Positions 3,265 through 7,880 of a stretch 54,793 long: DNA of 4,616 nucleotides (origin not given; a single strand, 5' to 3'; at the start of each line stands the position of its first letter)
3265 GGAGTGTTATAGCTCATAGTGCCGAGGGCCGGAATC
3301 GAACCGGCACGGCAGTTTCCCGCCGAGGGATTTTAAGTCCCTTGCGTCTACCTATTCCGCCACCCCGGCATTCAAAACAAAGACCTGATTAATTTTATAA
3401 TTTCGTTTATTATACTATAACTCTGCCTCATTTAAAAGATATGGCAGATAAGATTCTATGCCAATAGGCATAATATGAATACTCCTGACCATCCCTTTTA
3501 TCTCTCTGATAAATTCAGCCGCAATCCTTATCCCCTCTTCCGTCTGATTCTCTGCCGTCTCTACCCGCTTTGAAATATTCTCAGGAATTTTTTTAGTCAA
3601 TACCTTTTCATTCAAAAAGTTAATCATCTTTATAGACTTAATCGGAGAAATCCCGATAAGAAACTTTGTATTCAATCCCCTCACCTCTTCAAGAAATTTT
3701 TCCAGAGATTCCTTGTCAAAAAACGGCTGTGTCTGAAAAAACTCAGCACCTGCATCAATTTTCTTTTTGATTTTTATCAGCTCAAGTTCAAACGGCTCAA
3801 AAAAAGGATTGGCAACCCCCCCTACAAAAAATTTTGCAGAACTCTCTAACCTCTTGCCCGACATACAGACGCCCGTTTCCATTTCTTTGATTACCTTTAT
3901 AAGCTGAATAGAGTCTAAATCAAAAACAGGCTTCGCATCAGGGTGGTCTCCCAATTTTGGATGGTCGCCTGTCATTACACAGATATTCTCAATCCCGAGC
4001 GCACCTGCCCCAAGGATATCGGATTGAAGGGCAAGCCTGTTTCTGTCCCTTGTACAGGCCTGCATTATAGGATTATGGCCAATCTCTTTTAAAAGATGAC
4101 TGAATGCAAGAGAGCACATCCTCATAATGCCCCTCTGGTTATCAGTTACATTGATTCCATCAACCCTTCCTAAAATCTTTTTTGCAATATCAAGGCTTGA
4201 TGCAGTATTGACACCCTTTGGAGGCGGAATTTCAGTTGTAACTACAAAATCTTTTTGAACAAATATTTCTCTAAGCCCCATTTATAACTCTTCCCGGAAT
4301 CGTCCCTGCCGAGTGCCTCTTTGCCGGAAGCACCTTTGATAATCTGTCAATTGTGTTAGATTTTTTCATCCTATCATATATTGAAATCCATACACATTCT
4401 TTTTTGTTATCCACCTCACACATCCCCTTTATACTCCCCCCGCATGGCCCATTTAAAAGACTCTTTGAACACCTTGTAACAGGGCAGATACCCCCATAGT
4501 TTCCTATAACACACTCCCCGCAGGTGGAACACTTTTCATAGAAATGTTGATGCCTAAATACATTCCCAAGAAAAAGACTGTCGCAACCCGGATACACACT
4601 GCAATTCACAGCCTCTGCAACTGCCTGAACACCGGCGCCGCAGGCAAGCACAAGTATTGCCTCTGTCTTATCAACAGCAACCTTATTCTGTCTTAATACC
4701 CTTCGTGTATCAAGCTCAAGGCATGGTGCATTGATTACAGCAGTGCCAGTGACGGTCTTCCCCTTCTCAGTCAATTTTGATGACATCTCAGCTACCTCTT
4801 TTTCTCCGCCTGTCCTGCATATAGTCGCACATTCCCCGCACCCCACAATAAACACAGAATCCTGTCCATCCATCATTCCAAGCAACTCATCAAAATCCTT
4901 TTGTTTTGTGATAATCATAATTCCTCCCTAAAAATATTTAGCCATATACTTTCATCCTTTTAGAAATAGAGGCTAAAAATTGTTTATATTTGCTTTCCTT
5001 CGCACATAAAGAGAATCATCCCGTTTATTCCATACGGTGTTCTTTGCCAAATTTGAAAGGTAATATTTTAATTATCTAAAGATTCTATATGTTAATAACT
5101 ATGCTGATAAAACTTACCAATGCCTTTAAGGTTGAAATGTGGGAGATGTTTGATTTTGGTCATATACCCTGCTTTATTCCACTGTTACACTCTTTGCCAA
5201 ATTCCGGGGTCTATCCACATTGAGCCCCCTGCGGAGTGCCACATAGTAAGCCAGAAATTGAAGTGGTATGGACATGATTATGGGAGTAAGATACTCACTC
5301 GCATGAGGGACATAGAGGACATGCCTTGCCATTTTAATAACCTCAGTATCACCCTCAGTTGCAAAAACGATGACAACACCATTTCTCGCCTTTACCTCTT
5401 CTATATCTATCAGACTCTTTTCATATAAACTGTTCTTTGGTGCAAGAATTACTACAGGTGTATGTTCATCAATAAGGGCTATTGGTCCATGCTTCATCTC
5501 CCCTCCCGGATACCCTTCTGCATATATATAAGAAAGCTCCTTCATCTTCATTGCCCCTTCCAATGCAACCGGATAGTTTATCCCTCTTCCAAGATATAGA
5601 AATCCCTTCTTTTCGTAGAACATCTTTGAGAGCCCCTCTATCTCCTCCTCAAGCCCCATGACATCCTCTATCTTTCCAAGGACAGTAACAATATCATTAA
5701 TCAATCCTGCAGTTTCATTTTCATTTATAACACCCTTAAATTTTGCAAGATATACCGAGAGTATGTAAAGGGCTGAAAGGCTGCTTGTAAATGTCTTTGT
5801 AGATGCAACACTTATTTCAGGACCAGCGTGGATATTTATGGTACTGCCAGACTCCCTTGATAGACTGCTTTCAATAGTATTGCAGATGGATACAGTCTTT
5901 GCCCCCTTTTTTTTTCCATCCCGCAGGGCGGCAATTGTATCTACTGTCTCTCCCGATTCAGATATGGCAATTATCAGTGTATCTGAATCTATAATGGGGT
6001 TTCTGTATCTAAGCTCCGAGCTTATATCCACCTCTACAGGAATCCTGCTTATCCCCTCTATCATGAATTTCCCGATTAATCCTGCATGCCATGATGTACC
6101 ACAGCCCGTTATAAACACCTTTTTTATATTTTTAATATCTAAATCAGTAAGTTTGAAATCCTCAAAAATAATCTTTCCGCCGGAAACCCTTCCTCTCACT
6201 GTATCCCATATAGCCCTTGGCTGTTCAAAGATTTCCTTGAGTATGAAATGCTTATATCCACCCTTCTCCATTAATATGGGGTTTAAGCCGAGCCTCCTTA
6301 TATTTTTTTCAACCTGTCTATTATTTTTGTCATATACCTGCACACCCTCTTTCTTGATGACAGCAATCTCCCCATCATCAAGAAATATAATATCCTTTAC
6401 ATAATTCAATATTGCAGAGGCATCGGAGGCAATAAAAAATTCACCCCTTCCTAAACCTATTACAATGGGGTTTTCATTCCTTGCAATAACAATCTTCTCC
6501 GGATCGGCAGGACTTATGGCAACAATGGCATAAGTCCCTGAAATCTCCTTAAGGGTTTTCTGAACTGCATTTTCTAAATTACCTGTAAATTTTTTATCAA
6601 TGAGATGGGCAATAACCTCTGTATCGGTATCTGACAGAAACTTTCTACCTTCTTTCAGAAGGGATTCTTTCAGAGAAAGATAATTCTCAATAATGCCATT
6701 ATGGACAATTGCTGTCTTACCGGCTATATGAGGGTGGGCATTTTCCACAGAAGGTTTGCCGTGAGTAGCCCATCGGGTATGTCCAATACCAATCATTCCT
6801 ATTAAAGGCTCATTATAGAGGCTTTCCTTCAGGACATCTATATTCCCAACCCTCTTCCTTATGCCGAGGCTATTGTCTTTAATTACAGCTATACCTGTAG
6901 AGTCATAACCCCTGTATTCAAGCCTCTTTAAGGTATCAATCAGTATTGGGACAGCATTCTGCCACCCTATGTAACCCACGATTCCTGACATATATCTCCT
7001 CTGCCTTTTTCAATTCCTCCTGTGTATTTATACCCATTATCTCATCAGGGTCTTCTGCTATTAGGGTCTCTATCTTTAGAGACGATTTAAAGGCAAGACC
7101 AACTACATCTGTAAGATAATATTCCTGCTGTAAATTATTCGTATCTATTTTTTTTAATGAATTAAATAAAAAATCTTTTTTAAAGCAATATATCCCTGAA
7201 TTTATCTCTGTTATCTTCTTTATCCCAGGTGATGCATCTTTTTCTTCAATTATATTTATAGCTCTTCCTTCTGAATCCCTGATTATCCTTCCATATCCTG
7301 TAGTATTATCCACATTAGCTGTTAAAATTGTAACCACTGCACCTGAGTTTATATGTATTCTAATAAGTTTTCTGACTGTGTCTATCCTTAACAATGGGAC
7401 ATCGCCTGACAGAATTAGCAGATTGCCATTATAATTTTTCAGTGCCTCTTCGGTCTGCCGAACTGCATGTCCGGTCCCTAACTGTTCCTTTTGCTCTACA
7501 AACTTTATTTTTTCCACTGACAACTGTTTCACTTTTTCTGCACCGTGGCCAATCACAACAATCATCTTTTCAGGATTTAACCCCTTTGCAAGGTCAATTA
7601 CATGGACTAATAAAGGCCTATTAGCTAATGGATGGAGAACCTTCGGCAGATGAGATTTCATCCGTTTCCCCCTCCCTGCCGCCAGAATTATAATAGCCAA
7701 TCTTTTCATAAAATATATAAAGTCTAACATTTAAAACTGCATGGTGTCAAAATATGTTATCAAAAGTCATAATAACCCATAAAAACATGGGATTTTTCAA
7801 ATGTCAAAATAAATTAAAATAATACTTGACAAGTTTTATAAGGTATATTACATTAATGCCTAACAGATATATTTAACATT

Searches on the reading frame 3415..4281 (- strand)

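Call 42: search_protein_families(library=ncbifam, proteins=[window:3415-4281:-], max_evalue=0.00001)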
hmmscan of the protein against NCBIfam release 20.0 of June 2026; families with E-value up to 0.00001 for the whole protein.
window:3415-4281:- (288 aa): 4 families
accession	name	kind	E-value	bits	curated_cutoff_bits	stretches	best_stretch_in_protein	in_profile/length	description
NF006396.0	PRK08645.1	equivalog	4.5e-73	246.3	453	1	8-272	319-587/611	bifunctional homocysteine S-methyltransferase/methylenetetrahydrofolate reductase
TIGR00676.1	fadh2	equivalog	1.7e-18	67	293.7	1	20-271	7-259/275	methylenetetrahydrofolate reductase [NAD(P)H]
TIGR00677.1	fadh2_euk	equivalog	1.1e-13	51.2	310.05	1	76-277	68-266/281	methylenetetrahydrofolate reductase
NF006950.0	PRK09432.1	equivalog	3e-09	36.5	382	1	96-288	110-282/296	methylenetetrahydrofolate reductase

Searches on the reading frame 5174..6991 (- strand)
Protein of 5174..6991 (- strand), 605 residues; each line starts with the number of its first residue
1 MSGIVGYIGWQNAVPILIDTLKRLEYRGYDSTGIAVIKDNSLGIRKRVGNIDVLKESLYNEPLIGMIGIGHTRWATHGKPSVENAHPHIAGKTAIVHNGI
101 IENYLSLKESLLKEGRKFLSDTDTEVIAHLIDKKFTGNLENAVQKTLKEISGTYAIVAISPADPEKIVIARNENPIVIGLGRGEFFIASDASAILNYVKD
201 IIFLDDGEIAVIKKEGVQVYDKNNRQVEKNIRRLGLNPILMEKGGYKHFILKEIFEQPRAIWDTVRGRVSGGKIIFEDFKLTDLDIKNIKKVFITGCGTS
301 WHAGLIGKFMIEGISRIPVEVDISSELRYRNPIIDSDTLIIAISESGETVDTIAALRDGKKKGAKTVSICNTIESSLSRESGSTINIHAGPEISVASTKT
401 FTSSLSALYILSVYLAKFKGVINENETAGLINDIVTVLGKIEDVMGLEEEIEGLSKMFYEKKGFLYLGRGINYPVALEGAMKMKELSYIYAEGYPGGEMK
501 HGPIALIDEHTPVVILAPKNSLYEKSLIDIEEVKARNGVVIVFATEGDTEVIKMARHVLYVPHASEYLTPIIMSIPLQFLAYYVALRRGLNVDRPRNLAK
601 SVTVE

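Call 42: search_protein_families(library=ncbifam, proteins=[window:5174-6991:-], max_evalue=0.00001)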
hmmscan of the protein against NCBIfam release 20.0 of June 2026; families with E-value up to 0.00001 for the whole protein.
window:5174-6991:- (605 aa): 20 families
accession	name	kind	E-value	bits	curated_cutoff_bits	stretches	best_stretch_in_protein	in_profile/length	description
NF001484.0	PRK00331.1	subfamily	2.5e-238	792.4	381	1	1-605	1-601/601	isomerizing glutamine--fructose-6-phosphate transaminase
TIGR01135.1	glmS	equivalog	6e-233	774.7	418.05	1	3-605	2-607/607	glutamine--fructose-6-phosphate transaminase (isomerizing)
NF041128.1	glucosaP_deam_GlmD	equivalog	7.9e-36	123.9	580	1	276-602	21-321/323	glucosamine-6-phosphate deaminase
NF046059.1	NagB_SO3506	equivalog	4.4e-33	115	430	1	286-600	35-325/330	glucosamine-6-phosphate deaminase NagB-II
TIGR01134.1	purF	equivalog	5.3e-26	92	350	1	3-220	2-225/432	amidophosphoribosyltransferase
TIGR01536.1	asn_synth_AEB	equivalog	1.1e-11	44.5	267.1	1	92-234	70-203/517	asparagine synthase (glutamine-hydrolyzing)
NF006426.0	PRK08674.1-6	subfamily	2.7e-11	42.9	295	1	282-402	39-158/354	bifunctional phosphoglucose/phosphomannose isomerase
TIGR02815.1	agaS_fam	subfamily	4e-11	42.5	529.2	1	251-596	6-355/372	putative sugar isomerase, AgaS family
NF041755.1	RuMP_HxlAB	equivalog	1.6e-10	40.5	500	1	280-390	238-342/391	bifunctional 3-hexulose-6-phosphate synthase/6-phospho-3-hexuloisomerase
NF006949.0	PRK09431.1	equivalog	2.7e-10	39.4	499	1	86-228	63-199/554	asparagine synthase B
NF008481.0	PRK11382.1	equivalog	3e-10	39.8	430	1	287-596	42-332/340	fructoselysine 6-phosphate deglycase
TIGR03127.2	RuMP_HxlB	equivalog_domain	1.6e-09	37.9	160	1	285-399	26-135/178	6-phospho-3-hexuloisomerase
NF003915.0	PRK05441.1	subfamily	1.6e-08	33.9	168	1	335-399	130-194/300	N-acetylmuramic acid 6-phosphate etherase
TIGR03104.1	trio_amidotrans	equivalog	3.3e-08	32.2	570.1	1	67-173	43-141/589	N-acetylglutaminylglutamine amidotransferase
NF006423.0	PRK08674.1-2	equivalog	4.3e-08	32.4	254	1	281-371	19-107/317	bifunctional phosphoglucose/phosphomannose isomerase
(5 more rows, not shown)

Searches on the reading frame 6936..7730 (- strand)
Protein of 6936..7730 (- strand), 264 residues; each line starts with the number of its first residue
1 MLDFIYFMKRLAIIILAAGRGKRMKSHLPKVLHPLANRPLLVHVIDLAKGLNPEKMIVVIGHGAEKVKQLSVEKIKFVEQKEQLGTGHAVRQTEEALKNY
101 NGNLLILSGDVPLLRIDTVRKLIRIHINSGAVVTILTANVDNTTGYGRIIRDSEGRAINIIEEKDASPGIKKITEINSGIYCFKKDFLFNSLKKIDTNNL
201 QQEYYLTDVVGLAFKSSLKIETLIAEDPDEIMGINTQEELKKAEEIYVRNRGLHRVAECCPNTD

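Call 42: search_protein_families(library=ncbifam, proteins=[window:6936-7730:-], max_evalue=0.00001)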
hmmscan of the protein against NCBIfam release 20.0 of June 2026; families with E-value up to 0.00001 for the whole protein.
window:6936-7730:- (264 aa): 38 families (the best 25 are shown)
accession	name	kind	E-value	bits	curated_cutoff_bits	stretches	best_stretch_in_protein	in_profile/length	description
NF010934.1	PRK14354.1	equivalog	5.1e-87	292.2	450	1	13-250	2-238/447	bifunctional UDP-N-acetylglucosamine diphosphorylase/glucosamine-1-phosphate N-acetyltransferase GlmU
TIGR01173.1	glmU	equivalog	1.8e-83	280.9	366.85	1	12-249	2-238/452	bifunctional UDP-N-acetylglucosamine diphosphorylase/glucosamine-1-phosphate N-acetyltransferase GlmU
NF010935.0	PRK14355.1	equivalog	2.4e-81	273.7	718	1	8-249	1-243/459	bifunctional UDP-N-acetylglucosamine diphosphorylase/glucosamine-1-phosphate N-acetyltransferase GlmU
NF010940.0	PRK14360.1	equivalog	8.6e-77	258.6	602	1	11-247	2-236/452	bifunctional UDP-N-acetylglucosamine diphosphorylase/glucosamine-1-phosphate N-acetyltransferase GlmU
NF010932.0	PRK14352.1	equivalog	2.4e-75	254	611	1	8-247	4-247/488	bifunctional UDP-N-acetylglucosamine diphosphorylase/glucosamine-1-phosphate N-acetyltransferase GlmU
NF010937.0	PRK14357.1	equivalog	8.4e-70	235.9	658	1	13-247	3-229/448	bifunctional UDP-N-acetylglucosamine diphosphorylase/glucosamine-1-phosphate N-acetyltransferase GlmU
NF010933.0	PRK14353.1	equivalog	2.1e-68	231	505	1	9-250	4-245/453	bifunctional UDP-N-acetylglucosamine diphosphorylase/glucosamine-1-phosphate N-acetyltransferase GlmU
NF006986.0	PRK09451.1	equivalog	1.8e-63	215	725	1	8-250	3-242/456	bifunctional UDP-N-acetylglucosamine diphosphorylase/glucosamine-1-phosphate N-acetyltransferase GlmU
NF010938.0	PRK14358.1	equivalog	1.1e-62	212.2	500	1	10-249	7-246/481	bifunctional N-acetylglucosamine-1-phosphate uridyltransferase/glucosamine-1-phosphate acetyltransferase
NF010936.0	PRK14356.1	equivalog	3.2e-58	197.7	666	1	10-248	5-244/456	bifunctional UDP-N-acetylglucosamine diphosphorylase/glucosamine-1-phosphate N-acetyltransferase GlmU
NF010939.0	PRK14359.1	equivalog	2.3e-53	181.4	592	1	11-248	3-234/430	bifunctional UDP-N-acetylglucosamine diphosphorylase/glucosamine-1-phosphate N-acetyltransferase GlmU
TIGR03992.1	Arch_glmU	subfamily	7.7e-31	107.3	292.1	1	13-218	3-201/393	bifunctional sugar-1-phosphate nucleotidylyltransferase/acetyltransferase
NF041313.1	UDPGP_AglF_Halo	equivalog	9.3e-22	77.6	400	1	14-245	4-232/234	UTP--glucose-1-phosphate uridylyltransferase AglF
NF041173.1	Sug_nt_acttase_Thmprot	equivalog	4.8e-21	75.2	600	1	13-222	3-204/405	bifunctional sugar-1-phosphate nucleotidylyltransferase/acetyltransferase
NF052502.1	man1P_GTase_Rv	exception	1.6e-16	60.1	440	1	14-188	4-179/352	mannose-1-phosphate guanylyltransferase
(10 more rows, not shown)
